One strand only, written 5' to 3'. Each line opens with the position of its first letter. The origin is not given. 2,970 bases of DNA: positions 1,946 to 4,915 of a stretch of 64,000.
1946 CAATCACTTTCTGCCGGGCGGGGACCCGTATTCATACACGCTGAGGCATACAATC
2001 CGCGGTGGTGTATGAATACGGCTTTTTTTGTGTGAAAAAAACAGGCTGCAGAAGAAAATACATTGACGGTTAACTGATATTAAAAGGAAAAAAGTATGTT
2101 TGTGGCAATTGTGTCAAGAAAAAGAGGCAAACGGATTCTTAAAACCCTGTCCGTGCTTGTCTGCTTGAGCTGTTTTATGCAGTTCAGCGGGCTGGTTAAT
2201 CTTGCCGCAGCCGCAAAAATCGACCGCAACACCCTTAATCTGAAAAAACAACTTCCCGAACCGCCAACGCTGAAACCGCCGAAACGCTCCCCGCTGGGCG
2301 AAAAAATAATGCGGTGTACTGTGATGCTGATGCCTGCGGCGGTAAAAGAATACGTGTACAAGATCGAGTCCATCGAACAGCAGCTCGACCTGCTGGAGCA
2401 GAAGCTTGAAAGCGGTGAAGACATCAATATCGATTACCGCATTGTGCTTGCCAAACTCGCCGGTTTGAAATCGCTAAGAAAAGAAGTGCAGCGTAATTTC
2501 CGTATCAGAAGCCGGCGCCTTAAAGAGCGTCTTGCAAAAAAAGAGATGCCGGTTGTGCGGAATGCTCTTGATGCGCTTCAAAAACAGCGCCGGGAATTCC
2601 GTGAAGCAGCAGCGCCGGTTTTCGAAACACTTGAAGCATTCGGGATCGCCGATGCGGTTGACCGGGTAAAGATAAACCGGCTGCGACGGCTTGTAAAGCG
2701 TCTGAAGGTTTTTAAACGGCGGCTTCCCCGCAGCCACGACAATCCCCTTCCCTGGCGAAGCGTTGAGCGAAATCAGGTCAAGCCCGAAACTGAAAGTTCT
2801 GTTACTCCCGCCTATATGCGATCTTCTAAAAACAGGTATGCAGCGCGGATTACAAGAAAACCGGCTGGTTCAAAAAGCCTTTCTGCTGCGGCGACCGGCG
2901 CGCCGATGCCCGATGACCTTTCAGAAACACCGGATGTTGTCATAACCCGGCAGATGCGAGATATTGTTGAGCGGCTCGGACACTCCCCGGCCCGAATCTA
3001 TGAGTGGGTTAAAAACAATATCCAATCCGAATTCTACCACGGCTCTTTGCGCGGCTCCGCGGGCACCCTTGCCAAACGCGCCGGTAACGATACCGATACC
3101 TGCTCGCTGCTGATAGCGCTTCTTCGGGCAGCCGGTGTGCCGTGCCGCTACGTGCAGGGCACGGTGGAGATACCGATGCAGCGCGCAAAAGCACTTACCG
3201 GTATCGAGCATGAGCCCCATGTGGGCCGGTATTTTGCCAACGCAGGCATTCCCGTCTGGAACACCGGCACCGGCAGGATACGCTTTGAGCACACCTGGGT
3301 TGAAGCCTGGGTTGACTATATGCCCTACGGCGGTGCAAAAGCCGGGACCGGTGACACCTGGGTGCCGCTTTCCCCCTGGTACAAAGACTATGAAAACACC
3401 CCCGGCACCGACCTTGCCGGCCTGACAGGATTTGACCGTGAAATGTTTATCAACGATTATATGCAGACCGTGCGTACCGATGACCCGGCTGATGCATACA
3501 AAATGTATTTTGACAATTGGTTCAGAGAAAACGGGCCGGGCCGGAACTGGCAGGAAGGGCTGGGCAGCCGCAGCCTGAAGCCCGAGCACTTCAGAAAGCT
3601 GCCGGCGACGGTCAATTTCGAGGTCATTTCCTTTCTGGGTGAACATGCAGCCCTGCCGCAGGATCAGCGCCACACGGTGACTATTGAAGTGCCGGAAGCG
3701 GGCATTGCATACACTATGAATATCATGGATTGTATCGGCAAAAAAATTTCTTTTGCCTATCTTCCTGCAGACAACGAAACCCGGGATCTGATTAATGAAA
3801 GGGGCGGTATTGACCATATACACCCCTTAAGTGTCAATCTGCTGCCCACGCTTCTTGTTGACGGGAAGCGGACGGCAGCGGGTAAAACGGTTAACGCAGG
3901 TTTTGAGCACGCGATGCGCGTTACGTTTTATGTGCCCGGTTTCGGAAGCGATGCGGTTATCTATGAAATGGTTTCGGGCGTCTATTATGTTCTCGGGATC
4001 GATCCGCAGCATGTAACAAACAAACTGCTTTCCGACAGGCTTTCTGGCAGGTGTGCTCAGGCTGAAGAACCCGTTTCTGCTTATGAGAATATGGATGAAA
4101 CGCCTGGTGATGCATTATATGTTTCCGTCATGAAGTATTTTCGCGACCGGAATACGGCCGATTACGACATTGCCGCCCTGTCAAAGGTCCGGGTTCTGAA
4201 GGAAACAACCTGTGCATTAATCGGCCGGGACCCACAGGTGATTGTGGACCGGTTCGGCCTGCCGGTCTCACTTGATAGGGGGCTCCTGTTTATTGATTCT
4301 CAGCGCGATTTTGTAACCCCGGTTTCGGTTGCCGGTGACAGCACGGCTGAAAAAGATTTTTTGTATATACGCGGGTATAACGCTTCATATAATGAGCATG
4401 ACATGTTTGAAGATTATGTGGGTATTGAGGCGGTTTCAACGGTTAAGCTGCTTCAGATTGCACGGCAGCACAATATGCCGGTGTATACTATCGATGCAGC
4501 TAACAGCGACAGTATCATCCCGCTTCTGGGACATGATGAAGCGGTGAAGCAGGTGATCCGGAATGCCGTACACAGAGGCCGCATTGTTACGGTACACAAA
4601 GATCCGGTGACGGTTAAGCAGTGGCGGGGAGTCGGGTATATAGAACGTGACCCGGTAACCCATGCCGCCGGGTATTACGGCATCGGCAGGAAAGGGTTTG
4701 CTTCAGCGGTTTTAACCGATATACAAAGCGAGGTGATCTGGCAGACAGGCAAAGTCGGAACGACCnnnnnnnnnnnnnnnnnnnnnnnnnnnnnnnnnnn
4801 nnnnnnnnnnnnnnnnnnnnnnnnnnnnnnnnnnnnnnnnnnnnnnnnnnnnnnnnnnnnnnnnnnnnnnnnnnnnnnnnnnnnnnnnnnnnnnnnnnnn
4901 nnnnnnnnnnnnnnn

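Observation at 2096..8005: Rhs/YD-repeat toxin carrying an N-terminal transglutaminase-like Cys-His domain and a Sec-type signal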

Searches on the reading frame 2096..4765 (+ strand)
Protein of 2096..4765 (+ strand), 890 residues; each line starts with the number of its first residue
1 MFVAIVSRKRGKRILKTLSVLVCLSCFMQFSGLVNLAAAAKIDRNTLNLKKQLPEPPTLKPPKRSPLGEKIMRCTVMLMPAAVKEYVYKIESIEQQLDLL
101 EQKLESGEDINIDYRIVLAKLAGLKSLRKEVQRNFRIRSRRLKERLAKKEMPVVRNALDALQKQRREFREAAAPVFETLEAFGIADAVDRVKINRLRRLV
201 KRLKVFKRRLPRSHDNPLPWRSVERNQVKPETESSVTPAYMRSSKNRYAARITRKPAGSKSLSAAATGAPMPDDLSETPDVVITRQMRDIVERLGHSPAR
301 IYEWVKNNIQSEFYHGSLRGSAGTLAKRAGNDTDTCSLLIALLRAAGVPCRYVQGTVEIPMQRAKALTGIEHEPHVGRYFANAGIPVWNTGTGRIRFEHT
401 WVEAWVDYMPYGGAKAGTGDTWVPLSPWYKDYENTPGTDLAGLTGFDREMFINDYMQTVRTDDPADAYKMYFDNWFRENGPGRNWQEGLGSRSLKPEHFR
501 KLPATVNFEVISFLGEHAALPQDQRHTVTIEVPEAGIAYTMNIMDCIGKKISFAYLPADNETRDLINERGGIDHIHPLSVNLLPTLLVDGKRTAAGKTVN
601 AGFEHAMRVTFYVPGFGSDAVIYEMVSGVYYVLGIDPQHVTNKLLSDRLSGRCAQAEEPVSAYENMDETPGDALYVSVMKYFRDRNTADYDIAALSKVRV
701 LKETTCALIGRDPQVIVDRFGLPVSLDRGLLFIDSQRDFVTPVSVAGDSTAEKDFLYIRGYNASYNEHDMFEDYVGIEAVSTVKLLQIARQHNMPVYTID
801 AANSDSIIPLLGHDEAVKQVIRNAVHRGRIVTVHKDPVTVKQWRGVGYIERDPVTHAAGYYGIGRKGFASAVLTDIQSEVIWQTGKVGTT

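Call 11: find_homologous_proteins(query=window:2096-4765:+, max_evalue=0.00001)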
Query window:2096-4765:+ (890 aa): 62 proteins with E <= 0.00001 among 8000 candidates.
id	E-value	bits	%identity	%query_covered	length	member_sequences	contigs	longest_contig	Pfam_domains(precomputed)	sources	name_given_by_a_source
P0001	1.5e-209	717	54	63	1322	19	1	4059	PF05593.20,PF25023.2,PF20148.5,PF01841.26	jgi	jgi:YD repeat-containing protein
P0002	8.6e-83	297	28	86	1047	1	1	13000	PF00877.26,PF01841.26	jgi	-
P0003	6.2e-80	288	33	67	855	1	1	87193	PF01841.26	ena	-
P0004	6.4e-79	285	33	60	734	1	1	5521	PF00877.26,PF01841.26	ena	-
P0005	5.1e-78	282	30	71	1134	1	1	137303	PF00877.26,PF01841.26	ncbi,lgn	-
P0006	1.7e-77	280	30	67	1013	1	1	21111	PF01841.26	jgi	jgi:hypothetical protein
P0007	7.5e-76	274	29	83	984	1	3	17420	PF01841.26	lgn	-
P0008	1.3e-73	267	28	87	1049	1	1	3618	PF01841.26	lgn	-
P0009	2.3e-73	266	27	83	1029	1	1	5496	PF28006.1,PF01841.26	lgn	-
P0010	2.3e-73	266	28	96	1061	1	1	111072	PF01841.26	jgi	jgi:hypothetical protein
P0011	1.6e-71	260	29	72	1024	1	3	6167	PF28006.1,PF01841.26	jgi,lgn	-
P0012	2.3e-71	260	30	67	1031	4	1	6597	PF01841.26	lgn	-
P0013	9.7e-71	257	30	66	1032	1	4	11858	PF01841.26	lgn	-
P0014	6.9e-70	255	29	67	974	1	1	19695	PF01841.26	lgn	-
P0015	1.3e-68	250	27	90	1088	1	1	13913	PF01841.26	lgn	-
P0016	2.0e-68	250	25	97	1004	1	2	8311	PF01841.26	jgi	jgi:hypothetical protein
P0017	2.3e-68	250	27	83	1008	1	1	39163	PF01841.26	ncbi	-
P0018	9.4e-68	248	28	75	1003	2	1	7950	PF01841.26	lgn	-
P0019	1.0e-66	244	30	68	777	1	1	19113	PF01841.26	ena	-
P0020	1.1e-66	244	27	87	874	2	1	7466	PF01841.26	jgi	-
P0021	1.9e-66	243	26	87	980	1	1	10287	PF01841.26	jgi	jgi:transglutaminase superfamily protein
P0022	3.1e-66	243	30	66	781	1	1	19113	PF01841.26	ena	-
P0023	4.5e-65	239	27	83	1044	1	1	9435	PF01841.26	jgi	jgi:hypothetical protein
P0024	1.2e-64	237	26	90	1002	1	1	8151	PF01841.26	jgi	jgi:transglutaminase-like putative cysteine protease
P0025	1.7e-64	237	30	67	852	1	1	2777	PF01841.26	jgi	-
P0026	2.1e-64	236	28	85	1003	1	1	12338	PF01841.26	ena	-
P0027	3.1e-64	236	26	84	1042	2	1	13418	PF01841.26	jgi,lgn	-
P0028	5.1e-64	235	30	68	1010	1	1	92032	PF01841.26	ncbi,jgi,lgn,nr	ncbi:MAG TPA: transglutaminase-like domain-containing protein [Thermoanaerobaculia bacterium]|jgi:hy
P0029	1.2e-63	234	32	69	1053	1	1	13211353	PF19829.5,PF01841.26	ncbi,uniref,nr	ncbi:transglutaminase domain-containing protein [Pyxidicoccus parkwayensis]|uniref:Transglutaminase 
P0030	1.6e-63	234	31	66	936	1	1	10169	PF01841.26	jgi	jgi:transglutaminase-like putative cysteine protease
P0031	3.4e-63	233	31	66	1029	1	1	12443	PF01841.26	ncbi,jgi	jgi:hypothetical protein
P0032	2.1e-62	230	26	90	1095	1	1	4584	PF01841.26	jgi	jgi:transglutaminase-like putative cysteine protease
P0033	5.3e-62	229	26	88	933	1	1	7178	PF01841.26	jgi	jgi:Transglutaminase-like superfamily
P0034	7.0e-62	228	28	83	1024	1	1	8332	PF01841.26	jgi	-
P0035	2.7e-60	223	28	62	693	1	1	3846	PF01841.26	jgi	jgi:transglutaminase-like putative cysteine protease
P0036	9.6e-60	221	28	72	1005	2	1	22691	PF01841.26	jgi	-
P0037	1.4e-59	221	26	96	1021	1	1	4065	PF01841.26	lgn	-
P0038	1.5e-59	220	27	85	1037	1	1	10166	PF01841.26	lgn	-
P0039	3.1e-59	219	30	66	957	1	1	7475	PF01841.26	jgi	jgi:transglutaminase-like putative cysteine protease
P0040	1.1e-58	218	29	67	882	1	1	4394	PF01841.26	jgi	jgi:hypothetical protein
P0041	2.7e-58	216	29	66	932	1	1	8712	PF01841.26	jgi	jgi:transglutaminase-like putative cysteine protease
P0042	4.3e-58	216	28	74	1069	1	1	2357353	PF01841.26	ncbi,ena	-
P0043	3.0e-57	213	27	82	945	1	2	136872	PF01841.26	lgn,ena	-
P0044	6.3e-57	212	27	68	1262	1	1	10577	PF01841.26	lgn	-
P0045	2.1e-56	210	28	74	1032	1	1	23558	PF01841.26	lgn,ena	-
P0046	7.3e-55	205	28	68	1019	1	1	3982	PF01841.26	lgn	-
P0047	2.1e-54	203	27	85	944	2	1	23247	PF01841.26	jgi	jgi:transglutaminase-like putative cysteine protease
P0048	3.7e-54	203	31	48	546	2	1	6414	PF01841.26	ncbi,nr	ncbi:MAG TPA: transglutaminase domain-containing protein [bacterium]|nr:transglutaminase domain-cont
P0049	2.7e-53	200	28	66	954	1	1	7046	PF01841.26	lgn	-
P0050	3.8e-53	199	29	66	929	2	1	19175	PF01841.26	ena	-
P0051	1.7e-52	197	28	70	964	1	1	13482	PF01841.26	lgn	-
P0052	2.6e-52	196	28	76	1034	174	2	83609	PF01841.26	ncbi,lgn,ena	-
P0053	3.2e-52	196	30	61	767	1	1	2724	PF01841.26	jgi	-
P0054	5.0e-52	196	28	65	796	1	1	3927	PF05257.23,PF00877.26,PF01841.26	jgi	-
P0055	2.7e-51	193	26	88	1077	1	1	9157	PF19829.5,PF01841.26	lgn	-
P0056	2.4e-50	190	28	66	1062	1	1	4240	PF01841.26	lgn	-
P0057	1.8e-49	187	27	66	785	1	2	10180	PF01841.26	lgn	-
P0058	7.3e-44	169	25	86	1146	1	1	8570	PF14040.12,PF01841.26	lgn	-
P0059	1.0e-42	165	26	68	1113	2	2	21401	PF19829.5,PF01841.26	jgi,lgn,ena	-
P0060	3.0e-42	163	28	52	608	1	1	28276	PF01841.26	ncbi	ncbi:MAG: transglutaminase family protein, partial [Thermoanaerobaculia bacterium]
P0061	1.0e-38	152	26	63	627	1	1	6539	PF01841.26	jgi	jgi:transglutaminase-like putative cysteine protease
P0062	4.4e-37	146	26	54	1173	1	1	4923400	PF01841.26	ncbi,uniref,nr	ncbi:transglutaminase-like domain-containing protein [Methylovulum psychrotolerans]|uniref:Transglut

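Call 12: search_solved_structures(query=window:2096-4765:+, max_evalue=1, show_alignments=3)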
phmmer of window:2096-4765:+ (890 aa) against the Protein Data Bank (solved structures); distinct sequences matched with E-value up to 1: 1.
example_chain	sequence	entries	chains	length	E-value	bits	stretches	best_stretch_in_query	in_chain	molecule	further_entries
3isr_A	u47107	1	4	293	0.088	14.4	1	298-355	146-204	Transglutaminase-like enzymes, putative cysteine protease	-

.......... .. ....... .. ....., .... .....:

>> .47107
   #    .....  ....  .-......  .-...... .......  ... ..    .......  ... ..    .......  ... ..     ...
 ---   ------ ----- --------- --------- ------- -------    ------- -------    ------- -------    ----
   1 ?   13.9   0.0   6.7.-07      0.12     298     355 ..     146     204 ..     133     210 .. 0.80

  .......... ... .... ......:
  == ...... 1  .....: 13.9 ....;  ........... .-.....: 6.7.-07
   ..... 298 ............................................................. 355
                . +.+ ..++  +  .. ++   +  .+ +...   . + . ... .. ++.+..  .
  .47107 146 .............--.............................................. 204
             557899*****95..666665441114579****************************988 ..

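Call 26: find_encoding_contigs(protein=P0005, flank=8000, max_places=2)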
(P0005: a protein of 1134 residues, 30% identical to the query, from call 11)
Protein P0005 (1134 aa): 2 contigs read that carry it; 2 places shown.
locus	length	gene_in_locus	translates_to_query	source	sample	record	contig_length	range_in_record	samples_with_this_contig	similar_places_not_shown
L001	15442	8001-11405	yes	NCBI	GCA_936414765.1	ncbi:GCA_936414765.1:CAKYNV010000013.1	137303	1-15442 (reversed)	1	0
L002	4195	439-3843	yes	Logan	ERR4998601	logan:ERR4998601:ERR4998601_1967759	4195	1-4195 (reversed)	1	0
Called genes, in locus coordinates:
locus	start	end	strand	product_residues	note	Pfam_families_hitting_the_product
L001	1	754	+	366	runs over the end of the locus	PF06068:TIP49 (faint), PF05496:RuvB_N, PF00004:AAA, PF07728:AAA_5 (faint), PF17864:AAA_lid_4, PF05491:WHD_RuvB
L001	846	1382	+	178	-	PF02677:QueH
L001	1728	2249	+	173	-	PF07700:HNOB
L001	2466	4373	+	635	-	PF03063:Prismane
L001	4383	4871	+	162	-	PF12797:Fer4_2 (faint), PF12837:Fer4_6 (faint), PF13247:Fer4_11, PF00037:Fer4 (weak), PF13237:Fer4_10 (weak), PF14697:Fer4_21 (weak), PF12838:Fer4_7 (weak), PF13187:Fer4_9 (weak), +2 more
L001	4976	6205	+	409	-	PF01134:GIDA (faint), PF01266:DAO (faint), PF07992:Pyr_redox_2, PF13738:Pyr_redox_3, PF00070:Pyr_redox, PF18267:Rubredoxin_C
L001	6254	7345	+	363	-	PF08486:SpoIID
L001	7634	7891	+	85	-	-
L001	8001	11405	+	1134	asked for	PF01841:Transglut_core, PF00877:NLPC_P60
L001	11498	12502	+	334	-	PF14415:DUF4424 (faint), PF13308:YARHG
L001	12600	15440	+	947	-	?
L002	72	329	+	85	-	-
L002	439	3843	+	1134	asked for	PF01841:Transglut_core, PF00877:NLPC_P60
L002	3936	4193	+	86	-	?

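Call 33: find_encoding_contigs(protein=P0001, flank=5000, max_places=3)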
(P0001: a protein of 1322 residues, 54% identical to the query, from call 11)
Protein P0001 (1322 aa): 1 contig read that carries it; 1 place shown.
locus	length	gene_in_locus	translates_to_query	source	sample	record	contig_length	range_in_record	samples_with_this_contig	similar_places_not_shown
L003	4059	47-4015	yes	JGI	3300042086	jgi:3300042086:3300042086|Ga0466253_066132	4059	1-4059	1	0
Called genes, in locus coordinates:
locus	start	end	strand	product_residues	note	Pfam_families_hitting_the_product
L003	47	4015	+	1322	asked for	PF01841:Transglut_core (weak), PF20148:DUF6531, PF25023:TEN_YD-shell, PF05593:RHS_repeat (weak), PF25023:TEN_YD-shell, PF05593:RHS_repeat, PF25023:TEN_YD-shell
